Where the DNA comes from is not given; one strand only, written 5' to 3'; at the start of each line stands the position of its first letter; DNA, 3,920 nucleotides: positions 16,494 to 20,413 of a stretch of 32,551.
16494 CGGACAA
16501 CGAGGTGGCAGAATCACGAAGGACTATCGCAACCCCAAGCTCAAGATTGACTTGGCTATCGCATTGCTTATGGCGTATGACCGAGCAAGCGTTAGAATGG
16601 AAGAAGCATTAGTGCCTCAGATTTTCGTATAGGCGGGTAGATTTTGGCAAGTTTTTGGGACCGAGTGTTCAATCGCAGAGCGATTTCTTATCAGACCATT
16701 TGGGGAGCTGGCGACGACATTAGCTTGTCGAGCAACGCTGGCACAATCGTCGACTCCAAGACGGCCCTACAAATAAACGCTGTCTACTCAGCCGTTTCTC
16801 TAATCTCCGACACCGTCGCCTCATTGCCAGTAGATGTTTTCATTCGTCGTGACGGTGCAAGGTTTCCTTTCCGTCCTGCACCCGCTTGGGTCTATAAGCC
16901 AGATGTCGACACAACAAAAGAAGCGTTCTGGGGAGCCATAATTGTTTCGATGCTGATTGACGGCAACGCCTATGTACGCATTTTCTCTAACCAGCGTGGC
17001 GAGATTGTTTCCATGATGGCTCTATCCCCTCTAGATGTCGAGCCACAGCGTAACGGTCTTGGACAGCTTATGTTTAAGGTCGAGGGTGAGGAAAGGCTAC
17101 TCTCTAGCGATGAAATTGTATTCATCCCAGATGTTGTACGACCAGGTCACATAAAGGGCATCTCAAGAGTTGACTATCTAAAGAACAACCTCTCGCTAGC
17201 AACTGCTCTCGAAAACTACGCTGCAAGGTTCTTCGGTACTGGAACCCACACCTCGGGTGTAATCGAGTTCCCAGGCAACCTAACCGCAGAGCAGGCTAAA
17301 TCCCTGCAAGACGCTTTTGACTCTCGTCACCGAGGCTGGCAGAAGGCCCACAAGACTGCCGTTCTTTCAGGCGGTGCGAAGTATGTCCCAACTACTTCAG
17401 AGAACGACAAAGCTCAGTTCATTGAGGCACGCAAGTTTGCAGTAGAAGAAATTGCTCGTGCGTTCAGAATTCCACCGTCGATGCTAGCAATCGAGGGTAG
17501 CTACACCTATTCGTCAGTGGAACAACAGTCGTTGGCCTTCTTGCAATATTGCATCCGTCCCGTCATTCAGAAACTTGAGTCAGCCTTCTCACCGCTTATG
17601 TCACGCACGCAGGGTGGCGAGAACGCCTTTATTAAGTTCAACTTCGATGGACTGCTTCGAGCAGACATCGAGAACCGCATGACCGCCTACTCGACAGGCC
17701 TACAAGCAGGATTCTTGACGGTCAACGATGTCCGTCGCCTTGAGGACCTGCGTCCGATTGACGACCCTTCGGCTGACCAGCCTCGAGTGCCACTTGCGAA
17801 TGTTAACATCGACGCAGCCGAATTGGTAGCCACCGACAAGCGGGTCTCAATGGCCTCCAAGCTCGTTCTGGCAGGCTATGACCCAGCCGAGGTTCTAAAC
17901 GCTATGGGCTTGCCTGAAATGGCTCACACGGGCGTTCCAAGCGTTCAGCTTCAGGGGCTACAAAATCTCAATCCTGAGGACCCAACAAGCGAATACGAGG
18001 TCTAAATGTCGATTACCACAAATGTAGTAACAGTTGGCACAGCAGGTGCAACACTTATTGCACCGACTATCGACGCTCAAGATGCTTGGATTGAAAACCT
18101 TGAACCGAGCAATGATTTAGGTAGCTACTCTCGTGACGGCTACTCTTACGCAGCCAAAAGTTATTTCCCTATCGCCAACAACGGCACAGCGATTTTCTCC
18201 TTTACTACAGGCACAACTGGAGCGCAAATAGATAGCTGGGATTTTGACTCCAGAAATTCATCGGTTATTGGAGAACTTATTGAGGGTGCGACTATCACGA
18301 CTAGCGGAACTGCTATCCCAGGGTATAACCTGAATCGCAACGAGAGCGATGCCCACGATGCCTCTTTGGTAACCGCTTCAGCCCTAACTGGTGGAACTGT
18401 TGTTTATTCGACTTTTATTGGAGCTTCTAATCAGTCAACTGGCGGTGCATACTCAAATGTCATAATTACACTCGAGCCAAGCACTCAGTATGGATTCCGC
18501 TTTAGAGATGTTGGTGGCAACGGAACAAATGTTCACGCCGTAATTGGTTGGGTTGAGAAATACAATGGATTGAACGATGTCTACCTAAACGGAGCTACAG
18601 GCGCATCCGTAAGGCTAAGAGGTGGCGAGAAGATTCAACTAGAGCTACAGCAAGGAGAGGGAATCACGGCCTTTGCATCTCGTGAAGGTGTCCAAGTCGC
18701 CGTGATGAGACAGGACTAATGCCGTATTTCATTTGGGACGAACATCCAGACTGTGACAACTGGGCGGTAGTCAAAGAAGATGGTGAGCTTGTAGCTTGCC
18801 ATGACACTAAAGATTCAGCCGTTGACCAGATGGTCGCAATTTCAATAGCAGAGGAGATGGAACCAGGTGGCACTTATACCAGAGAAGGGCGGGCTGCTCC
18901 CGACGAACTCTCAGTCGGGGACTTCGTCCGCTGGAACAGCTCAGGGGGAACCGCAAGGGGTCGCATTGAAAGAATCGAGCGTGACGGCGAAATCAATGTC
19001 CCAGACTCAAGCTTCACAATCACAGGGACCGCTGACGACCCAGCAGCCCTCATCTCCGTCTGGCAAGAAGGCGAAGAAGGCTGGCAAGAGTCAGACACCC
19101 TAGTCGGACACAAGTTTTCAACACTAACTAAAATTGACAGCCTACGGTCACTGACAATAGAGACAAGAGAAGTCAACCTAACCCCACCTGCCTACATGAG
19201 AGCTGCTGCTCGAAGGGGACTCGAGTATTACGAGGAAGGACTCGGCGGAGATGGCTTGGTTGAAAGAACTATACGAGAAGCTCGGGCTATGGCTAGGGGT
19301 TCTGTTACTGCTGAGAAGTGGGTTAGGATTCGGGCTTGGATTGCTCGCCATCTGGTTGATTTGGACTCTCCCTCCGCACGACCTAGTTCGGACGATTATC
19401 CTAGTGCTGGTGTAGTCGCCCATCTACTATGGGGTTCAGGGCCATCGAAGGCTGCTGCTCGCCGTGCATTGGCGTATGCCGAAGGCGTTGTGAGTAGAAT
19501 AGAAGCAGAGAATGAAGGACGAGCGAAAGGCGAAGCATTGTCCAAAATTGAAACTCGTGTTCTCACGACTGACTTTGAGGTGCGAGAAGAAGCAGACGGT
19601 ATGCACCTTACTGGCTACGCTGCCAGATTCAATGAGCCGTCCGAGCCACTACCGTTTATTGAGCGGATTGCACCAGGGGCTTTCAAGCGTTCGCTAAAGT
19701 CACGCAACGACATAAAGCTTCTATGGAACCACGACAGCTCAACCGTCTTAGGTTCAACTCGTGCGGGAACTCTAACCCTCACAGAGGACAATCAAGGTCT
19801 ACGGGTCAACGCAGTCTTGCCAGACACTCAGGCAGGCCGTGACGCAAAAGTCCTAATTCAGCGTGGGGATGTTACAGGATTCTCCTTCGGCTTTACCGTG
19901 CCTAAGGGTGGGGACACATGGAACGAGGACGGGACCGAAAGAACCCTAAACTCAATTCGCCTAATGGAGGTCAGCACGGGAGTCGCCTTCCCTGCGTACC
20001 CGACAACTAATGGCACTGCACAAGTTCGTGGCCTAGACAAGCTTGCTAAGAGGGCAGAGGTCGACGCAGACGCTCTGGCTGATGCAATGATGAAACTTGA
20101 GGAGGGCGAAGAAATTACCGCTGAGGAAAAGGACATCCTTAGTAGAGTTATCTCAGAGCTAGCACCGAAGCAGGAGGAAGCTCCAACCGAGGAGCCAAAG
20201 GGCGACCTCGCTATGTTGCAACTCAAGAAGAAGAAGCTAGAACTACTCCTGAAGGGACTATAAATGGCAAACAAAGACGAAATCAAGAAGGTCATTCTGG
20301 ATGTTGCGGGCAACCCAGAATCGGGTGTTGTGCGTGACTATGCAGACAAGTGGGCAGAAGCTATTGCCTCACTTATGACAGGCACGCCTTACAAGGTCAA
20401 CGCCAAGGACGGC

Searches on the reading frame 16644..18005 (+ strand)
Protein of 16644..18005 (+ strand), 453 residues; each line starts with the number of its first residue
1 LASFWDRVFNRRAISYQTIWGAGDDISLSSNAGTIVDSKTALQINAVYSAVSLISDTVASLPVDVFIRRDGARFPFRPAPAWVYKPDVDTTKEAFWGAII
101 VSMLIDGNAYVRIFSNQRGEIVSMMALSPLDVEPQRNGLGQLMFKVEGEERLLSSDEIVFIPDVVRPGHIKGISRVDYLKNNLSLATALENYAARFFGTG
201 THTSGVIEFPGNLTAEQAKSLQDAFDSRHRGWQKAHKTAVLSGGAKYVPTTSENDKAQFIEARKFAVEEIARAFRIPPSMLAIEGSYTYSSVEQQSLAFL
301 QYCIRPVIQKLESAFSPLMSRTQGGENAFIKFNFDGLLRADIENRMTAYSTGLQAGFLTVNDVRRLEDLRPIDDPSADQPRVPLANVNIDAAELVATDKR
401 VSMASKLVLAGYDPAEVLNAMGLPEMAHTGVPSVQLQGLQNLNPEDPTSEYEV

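Call 64: search_protein_families(library=phrogs, proteins=[window:16644-18005:+], max_evalue=0.001)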
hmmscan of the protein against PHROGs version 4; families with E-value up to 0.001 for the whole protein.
window:16644-18005:+ (453 aa): 6 families
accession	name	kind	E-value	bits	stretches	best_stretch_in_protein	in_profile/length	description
phrog_12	-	head and packaging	2.4e-97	328.5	1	1-394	47-436/646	portal protein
phrog_5929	-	head and packaging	1.8e-60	205.1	1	188-399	3-212/228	portal protein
phrog_2662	-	head and packaging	4.2e-52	178.7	1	15-377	36-413/717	portal protein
phrog_2271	-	head and packaging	1.2e-30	107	1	27-373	35-387/859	portal protein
phrog_11323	-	unknown function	1.7e-24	87.4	1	287-399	8-119/130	-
phrog_21454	-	unknown function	8e-22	78.8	1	206-372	1-163/320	-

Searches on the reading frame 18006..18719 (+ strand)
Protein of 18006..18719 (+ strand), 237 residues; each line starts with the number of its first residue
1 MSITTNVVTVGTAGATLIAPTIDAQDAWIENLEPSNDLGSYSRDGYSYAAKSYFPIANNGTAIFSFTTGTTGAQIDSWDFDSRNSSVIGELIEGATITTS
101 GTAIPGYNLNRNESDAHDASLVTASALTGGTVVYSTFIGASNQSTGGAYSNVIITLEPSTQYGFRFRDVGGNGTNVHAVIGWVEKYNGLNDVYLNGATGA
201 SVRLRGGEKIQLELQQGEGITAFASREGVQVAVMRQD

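Call 64: search_protein_families(library=phrogs, proteins=[window:18006-18719:+], max_evalue=0.001)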
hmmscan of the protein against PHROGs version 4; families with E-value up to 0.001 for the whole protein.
window:18006-18719:+ (237 aa): 1 family
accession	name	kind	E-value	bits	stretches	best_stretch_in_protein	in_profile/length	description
phrog_5335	-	unknown function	1.3e-10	42.2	1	42-186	34-185/191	-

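Call 92: search_protein_families(library=pfam, proteins=[window:18006-18719:+], max_evalue=0.01)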
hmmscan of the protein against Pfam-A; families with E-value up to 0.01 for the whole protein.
window:18006-18719:+ (237 aa): 0 families

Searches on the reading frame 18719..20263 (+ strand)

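Call 3: search_protein_families(library=pfam, proteins=[window:18719-20263:+], max_evalue=0.01)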
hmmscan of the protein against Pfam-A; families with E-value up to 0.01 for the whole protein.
window:18719-20263:+ (514 aa): 2 families
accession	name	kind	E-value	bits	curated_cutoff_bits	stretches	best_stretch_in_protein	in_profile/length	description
PF04586.22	Peptidase_S78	-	6e-44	150.5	21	1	286-442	3-162/165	Caudovirus prohead serine protease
PF11160.13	Hva1_TUDOR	-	1.5e-05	25.4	24.1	1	67-113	1-45/59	Hypervirulence associated proteins TUDOR domain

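Call 4: search_protein_families(library=phrogs, proteins=[window:18719-20263:+], max_evalue=0.001)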
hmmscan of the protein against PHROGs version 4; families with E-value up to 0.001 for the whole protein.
window:18719-20263:+ (514 aa): 12 families
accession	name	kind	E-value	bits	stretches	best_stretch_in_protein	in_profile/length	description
phrog_80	-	head and packaging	5.1e-74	251.5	1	1-503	1-429/607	head maturation protease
phrog_2263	-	head and packaging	1.7e-30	107.5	1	289-503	33-237/551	major head protein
phrog_13042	-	head and packaging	8.6e-24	85.3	1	311-470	46-207/386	major head protein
phrog_36211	-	head and packaging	2e-22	80.7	1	290-442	15-169/378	head maturation protease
phrog_37668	-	head and packaging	7.5e-22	78.9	1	287-451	13-179/313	head maturation protease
phrog_9644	-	head and packaging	3.1e-19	70.4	1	278-444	146-315/341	head maturation protease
phrog_7053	-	head and packaging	4.5e-13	50.5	1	286-455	26-208/390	head maturation protease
phrog_617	-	head and packaging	2e-10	41.2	1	318-461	48-195/626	major head protein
phrog_2859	-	unknown function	2.3e-10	40.1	1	153-267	162-270/740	-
phrog_3244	-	head and packaging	6.7e-08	33.6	1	317-491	52-229/326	head maturation protease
phrog_3270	-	head and packaging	1.6e-06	28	1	317-396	24-99/603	head maturation protease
phrog_10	-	head and packaging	0.00015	21.8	1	289-408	16-137/752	major head protein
